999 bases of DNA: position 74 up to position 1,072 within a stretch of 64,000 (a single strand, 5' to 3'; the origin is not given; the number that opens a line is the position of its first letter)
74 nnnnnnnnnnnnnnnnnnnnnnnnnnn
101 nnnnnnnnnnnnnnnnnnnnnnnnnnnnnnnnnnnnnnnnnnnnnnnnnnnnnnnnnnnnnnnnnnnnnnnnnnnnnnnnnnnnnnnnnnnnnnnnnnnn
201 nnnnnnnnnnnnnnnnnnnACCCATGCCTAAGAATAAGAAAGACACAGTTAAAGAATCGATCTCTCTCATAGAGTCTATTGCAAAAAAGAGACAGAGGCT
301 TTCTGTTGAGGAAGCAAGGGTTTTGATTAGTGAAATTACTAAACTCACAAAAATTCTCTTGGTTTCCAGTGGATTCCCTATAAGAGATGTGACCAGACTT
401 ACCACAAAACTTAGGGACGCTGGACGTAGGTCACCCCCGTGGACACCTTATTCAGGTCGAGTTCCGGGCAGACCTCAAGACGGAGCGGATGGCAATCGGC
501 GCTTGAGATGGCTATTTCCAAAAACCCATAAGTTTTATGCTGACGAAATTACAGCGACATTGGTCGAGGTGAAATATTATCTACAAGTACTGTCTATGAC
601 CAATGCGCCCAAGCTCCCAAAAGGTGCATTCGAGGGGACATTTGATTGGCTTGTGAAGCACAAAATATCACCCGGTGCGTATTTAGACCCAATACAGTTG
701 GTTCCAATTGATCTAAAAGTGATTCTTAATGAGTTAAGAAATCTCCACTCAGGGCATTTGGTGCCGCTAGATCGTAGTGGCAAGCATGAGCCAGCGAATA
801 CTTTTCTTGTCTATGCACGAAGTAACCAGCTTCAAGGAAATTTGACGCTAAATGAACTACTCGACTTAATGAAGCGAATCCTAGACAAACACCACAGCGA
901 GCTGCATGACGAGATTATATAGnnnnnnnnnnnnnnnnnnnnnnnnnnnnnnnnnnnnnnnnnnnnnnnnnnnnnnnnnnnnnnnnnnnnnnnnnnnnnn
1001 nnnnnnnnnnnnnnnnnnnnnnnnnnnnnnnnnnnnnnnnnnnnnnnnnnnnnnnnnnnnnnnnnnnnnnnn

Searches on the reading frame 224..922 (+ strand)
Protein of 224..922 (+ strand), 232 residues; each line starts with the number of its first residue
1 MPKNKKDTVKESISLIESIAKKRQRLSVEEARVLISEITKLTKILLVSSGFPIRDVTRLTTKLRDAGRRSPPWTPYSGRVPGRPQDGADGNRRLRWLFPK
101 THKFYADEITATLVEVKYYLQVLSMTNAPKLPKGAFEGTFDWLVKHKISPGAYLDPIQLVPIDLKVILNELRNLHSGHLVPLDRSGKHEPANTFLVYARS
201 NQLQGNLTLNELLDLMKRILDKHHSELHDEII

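Call 3: search_protein_families(library=pfam, proteins=[window:224-922:+], max_evalue=1)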
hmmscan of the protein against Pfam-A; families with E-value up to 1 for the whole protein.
window:224-922:+ (232 aa): 1 family
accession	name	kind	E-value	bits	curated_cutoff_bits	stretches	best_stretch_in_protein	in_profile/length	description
PF06694.16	Plant_NMP1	-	0.17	11.4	25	1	7-68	123-177/318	Plant nuclear matrix protein 1 (NMP1)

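Call 4: search_protein_families(library=padloc, proteins=[window:224-922:+], max_evalue=1)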
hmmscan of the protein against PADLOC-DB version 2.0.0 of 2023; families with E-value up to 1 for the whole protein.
window:224-922:+ (232 aa): 0 families

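Call 5: search_protein_families(library=ncbifam, proteins=[window:224-922:+], max_evalue=1)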
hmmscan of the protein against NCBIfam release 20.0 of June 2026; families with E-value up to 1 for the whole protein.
window:224-922:+ (232 aa): 0 families

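Call 8: search_protein_families(library=phrogs, proteins=[window:224-922:+], max_evalue=1)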
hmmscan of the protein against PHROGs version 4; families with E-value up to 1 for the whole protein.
window:224-922:+ (232 aa): 4 families
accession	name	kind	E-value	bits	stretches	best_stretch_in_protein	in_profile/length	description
phrog_1035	-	DNA, RNA and nucleotide metabolism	0.0036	18.2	1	173-225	179-231/271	endonuclease VII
phrog_3500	-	unknown function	0.0094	16.7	1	173-209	88-124/170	-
phrog_16552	-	unknown function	0.32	12.5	1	9-31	14-36/42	-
phrog_8660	-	DNA, RNA and nucleotide metabolism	0.53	11.3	1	177-213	149-185/196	HNH endonuclease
